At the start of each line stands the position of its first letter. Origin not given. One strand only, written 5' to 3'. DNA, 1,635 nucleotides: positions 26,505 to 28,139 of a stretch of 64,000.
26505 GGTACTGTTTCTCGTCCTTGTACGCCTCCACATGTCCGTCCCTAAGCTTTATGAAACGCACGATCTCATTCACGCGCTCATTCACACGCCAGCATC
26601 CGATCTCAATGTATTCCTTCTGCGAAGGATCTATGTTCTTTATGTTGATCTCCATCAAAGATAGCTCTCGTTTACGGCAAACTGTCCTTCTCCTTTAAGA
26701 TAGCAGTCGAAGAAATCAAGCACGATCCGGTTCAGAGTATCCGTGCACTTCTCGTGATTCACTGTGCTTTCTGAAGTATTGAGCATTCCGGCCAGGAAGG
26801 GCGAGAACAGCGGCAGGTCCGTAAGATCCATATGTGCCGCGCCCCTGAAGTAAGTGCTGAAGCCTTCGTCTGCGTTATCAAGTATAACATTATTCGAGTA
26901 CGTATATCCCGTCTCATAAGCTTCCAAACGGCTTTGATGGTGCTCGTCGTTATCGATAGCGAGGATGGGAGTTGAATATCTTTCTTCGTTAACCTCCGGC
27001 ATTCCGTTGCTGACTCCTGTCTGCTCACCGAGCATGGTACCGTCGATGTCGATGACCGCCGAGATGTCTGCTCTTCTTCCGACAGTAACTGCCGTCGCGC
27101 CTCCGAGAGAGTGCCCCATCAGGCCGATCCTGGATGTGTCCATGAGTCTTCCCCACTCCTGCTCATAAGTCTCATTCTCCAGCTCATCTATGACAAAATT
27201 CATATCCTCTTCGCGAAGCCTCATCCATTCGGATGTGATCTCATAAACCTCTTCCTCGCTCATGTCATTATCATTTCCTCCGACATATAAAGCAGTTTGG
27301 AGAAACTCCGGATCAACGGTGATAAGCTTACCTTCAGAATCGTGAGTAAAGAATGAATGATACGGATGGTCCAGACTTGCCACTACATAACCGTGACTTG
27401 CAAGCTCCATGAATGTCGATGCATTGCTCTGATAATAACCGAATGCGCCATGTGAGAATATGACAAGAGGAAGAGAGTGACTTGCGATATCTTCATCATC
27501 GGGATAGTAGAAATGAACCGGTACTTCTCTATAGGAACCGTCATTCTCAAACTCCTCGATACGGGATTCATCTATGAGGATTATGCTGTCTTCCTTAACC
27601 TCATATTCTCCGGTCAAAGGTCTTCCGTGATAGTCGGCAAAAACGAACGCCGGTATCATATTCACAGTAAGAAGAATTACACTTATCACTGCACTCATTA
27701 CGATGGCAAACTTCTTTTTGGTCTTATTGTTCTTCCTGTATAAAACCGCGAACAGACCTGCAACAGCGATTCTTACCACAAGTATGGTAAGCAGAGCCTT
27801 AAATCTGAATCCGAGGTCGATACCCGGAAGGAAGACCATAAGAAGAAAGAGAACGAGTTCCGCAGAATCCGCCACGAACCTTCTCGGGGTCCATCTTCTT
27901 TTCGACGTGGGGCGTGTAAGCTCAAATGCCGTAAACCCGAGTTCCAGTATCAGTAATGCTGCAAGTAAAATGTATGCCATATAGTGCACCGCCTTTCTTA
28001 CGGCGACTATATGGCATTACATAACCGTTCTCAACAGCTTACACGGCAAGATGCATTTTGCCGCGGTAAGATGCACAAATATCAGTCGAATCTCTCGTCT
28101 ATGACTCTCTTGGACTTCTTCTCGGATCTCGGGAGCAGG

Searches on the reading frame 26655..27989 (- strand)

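Call 36: search_protein_families(library=pfam, proteins=[window:26655-27989:-])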
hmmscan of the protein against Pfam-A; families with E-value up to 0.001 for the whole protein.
window:26655-27989:- (444 aa): 3 families
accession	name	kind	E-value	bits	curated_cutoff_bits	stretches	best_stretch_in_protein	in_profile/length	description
PF03403.19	PAF-AH_p_II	-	2.6e-15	56.3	20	1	171-432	98-353/372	Platelet-activating factor acetylhydrolase, isoform II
PF01738.24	DLH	-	0.00022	21.3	21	1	173-348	13-152/217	Dienelactone hydrolase family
PF12697.13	Abhydrolase_6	-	0.00023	22.3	26.3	1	176-329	1-99/217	Alpha/beta hydrolase family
